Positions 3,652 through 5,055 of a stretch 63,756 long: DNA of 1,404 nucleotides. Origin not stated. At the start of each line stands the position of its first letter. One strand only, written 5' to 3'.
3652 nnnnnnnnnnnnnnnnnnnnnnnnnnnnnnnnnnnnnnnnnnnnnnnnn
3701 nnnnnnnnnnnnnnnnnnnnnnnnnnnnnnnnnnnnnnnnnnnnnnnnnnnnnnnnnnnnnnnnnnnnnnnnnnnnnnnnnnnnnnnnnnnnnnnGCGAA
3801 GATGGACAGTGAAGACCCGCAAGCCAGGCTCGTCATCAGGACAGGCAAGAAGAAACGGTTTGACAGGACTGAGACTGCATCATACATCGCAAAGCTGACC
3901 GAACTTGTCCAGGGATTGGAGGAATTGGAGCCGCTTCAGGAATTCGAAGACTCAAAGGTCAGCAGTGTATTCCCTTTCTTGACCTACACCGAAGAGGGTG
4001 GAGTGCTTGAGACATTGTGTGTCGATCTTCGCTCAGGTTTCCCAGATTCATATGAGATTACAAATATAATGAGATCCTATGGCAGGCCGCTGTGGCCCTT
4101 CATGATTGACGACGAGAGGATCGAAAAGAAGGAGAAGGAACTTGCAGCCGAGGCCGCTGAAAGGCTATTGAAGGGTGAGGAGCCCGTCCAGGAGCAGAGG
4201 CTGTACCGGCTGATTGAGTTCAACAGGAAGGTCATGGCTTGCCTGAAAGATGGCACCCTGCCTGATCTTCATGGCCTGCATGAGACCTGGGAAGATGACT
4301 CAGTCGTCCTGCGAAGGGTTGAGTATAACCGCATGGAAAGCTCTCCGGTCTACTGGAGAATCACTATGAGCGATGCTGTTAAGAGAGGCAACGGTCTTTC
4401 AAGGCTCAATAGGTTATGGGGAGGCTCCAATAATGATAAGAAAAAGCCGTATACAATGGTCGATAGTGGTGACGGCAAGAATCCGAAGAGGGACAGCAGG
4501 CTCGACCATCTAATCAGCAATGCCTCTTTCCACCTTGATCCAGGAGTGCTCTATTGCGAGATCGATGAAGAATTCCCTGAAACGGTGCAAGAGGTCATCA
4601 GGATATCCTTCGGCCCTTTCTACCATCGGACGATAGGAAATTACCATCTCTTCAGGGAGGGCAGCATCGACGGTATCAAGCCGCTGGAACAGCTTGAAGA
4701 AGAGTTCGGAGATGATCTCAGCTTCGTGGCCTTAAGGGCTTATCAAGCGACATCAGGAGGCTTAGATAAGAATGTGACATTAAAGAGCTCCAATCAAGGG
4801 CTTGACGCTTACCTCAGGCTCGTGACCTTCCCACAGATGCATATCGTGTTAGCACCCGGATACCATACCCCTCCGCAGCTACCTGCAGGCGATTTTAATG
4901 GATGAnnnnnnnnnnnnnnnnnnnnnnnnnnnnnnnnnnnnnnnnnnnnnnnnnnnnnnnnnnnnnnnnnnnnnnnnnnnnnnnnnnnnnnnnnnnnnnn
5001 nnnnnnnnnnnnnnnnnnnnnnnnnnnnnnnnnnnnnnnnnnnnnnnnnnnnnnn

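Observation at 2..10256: Ten-kilobase block of six co-directional ORFan genes including three tandem modular paralogs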

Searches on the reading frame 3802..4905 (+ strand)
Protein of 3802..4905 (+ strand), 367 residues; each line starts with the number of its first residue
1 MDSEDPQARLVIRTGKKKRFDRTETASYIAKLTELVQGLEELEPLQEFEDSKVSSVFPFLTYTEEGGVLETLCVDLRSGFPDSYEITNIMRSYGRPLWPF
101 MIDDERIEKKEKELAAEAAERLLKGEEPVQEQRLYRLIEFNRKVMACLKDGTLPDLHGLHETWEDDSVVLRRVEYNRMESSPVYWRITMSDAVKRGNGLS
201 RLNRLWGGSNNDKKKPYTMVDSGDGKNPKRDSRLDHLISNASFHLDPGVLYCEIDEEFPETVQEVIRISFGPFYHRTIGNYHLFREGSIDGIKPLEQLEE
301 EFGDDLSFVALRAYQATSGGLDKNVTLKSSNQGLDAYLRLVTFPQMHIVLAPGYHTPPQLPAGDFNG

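Call 4: search_protein_families(library=pfam, proteins=[window:3802-4905:+], max_evalue=1)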
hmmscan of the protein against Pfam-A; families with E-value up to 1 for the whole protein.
window:3802-4905:+ (367 aa): 0 families

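Call 5: search_protein_families(library=ncbifam, proteins=[window:3802-4905:+], max_evalue=1)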
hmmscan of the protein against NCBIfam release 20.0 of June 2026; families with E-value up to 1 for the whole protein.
window:3802-4905:+ (367 aa): 0 families

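Call 6: search_protein_families(library=phrogs, proteins=[window:3802-4905:+], max_evalue=1)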
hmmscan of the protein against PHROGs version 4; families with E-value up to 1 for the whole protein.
window:3802-4905:+ (367 aa): 2 families
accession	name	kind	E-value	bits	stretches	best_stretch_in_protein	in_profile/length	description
phrog_2441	-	moron, auxiliary metabolic gene and host takeover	0.25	12.5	1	101-136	18-53/67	decoy of host sigma32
phrog_34813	-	unknown function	0.62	11.3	0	69-88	23-41/65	-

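Call 7: search_protein_families(library=padloc, proteins=[window:3802-4905:+], max_evalue=1)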
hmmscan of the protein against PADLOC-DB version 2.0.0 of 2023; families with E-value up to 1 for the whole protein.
window:3802-4905:+ (367 aa): 0 families

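Call 13: find_encoding_contigs(protein=window:3802-4905:+, flank=10000, max_places=6)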
Protein window:3802-4905:+ (367 aa): no gene with exactly this product is on record in the collection.

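Call 34: search_solved_structures(query=window:3802-4902:+, max_evalue=1)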
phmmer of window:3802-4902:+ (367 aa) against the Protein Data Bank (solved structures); distinct sequences matched with E-value up to 1: 6.
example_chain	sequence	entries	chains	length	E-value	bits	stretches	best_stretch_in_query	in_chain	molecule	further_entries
2p9r_A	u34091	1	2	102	0.22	14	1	29-104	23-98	Alpha-2-macroglobulin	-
2yy8_A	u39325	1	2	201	0.31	13.5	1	225-281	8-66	UPF0106 protein PH0461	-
4i1a_A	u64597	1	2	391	0.49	12.8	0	98-164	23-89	Response regulator aspartate phosphatase I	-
7voo_A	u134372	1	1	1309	0.71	12.3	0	29-136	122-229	Alpha-2-macroglobulin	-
7von_A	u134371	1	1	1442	0.81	12.1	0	29-136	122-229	Alpha-2-macroglobulin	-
6tav_A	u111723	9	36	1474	0.83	12.1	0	29-136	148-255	Alpha-2-macroglobulin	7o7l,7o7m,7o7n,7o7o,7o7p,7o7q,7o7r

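Call 48: find_related_loci(query=A4, collection=metagenome_contigs, flank=10000)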
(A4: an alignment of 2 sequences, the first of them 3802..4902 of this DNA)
Query A4 (367 aa) in metagenome_contigs; peptide patterns used: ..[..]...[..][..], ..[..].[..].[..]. (x = any residue, [..] = any of these).
600 stretches matched a pattern, but none encodes a relative of the query by tblastn (E <= 1e-3).

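Call 49: find_related_loci(query=A4, collection=viral_contigs, flank=10000)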
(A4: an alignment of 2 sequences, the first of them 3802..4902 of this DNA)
Query A4 (367 aa) in viral_contigs; peptide patterns used: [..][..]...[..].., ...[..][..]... (x = any residue, [..] = any of these).
55 stretches matched a pattern, but none encodes a relative of the query by tblastn (E <= 1e-3).

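Call 73: search_solved_structures(query=A4, max_evalue=5)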
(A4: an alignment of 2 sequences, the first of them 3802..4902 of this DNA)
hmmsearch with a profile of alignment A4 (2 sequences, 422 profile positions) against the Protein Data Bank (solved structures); distinct sequences matched with E-value up to 5: 0.
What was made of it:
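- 3802..4905 (+): g3: 367-aa globular protein. Conserved motifs are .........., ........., LWGGxN and GPFYH. No Pfam or PDB hit (calls 4, 34, 73).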

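Call 111: search_dna_similar(query=window:3802-4902:+, collection=plasmids, mode=protein, max_evalue=0.001, max_rows=5)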
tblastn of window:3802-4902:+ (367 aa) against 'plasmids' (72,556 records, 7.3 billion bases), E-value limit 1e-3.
No match.
